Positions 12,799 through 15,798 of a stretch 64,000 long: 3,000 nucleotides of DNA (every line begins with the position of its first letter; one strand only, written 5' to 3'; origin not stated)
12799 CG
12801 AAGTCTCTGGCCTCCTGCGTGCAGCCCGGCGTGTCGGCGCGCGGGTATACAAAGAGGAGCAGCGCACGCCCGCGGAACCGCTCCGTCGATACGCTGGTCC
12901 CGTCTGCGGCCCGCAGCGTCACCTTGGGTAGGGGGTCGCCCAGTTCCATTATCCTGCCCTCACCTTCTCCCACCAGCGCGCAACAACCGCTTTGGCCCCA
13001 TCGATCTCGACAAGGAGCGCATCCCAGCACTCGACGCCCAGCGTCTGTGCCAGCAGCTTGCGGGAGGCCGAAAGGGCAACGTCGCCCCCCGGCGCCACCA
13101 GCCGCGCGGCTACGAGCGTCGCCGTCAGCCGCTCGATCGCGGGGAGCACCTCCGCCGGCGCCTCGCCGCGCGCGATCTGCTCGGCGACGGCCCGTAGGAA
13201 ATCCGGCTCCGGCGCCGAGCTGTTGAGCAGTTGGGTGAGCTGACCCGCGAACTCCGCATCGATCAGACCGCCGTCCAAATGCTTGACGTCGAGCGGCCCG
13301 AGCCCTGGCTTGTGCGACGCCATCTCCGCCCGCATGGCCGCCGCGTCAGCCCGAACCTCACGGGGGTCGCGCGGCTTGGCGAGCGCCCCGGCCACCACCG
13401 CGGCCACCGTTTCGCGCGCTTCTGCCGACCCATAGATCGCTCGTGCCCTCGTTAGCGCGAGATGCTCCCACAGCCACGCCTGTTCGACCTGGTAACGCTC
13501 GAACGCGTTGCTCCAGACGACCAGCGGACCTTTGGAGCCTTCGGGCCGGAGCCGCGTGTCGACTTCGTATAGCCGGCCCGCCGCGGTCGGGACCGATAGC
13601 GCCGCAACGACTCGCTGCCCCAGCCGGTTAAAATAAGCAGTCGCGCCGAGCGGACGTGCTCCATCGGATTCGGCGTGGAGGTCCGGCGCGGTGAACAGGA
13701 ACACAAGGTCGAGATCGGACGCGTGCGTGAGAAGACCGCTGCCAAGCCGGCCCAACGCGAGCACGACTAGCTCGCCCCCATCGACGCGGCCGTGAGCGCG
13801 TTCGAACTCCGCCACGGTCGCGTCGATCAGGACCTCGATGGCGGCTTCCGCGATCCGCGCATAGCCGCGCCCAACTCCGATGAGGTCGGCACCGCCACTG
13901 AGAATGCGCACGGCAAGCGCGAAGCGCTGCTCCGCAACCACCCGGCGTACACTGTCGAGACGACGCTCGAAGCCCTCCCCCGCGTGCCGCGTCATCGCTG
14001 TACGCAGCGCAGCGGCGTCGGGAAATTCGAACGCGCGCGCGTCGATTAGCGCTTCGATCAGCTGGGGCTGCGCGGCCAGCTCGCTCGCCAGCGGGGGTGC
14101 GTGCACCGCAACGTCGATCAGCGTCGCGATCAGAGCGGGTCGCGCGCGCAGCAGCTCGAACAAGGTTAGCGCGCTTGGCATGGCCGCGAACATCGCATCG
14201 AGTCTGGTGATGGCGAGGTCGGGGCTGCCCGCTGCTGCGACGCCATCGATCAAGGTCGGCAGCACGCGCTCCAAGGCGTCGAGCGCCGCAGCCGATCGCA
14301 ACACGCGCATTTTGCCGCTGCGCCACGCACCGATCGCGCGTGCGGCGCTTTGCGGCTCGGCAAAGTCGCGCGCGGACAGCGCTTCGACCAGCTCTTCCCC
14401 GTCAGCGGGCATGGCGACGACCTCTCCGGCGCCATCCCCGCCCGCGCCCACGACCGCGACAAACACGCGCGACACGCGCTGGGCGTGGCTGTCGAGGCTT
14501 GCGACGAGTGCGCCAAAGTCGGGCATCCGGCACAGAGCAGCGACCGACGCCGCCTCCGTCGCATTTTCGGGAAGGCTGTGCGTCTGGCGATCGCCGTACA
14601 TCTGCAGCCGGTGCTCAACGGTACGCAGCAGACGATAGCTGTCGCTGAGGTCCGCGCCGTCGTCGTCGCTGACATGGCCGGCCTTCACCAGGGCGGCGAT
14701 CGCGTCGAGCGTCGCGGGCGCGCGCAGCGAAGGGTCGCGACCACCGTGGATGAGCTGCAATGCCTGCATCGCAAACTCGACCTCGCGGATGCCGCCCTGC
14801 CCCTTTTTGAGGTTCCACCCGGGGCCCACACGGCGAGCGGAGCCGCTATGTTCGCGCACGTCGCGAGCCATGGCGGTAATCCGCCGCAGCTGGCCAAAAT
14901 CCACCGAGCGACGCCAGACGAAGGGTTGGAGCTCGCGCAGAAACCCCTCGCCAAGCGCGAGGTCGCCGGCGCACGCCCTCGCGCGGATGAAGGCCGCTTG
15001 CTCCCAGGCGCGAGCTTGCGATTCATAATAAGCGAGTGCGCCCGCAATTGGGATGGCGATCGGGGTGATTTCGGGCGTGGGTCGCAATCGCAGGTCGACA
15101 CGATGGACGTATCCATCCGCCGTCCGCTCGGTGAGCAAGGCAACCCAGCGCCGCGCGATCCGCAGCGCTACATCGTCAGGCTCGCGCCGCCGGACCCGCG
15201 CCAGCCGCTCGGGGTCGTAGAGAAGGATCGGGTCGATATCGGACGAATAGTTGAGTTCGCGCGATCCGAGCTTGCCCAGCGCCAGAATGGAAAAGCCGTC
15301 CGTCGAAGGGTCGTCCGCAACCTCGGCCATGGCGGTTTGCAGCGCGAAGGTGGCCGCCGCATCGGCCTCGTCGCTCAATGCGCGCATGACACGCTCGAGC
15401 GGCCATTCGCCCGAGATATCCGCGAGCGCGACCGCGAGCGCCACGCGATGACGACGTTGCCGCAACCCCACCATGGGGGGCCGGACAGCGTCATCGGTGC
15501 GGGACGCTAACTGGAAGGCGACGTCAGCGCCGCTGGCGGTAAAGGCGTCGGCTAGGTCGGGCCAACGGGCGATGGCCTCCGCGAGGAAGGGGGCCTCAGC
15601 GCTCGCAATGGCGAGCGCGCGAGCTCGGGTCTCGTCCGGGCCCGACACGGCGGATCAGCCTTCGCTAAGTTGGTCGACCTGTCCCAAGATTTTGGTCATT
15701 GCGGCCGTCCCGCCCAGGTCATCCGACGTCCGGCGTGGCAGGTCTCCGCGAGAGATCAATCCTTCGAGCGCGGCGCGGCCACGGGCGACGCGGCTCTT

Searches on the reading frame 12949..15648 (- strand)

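Call 61: search_protein_families(library=pfam, proteins=[window:12949-15648:-], max_evalue=0.00001)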
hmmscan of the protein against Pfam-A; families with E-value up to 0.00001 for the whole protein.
window:12949-15648:- (899 aa): 2 families
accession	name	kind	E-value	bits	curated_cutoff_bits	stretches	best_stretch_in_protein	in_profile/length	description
PF03710.21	GlnE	-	1.4e-96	323.2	24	2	509-746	3-247/252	Glutamate-ammonia ligase adenylyltransferase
PF08335.16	GlnD_UR_UTase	-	1.1e-30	107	21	1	260-397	3-138/141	GlnD PII-uridylyltransferase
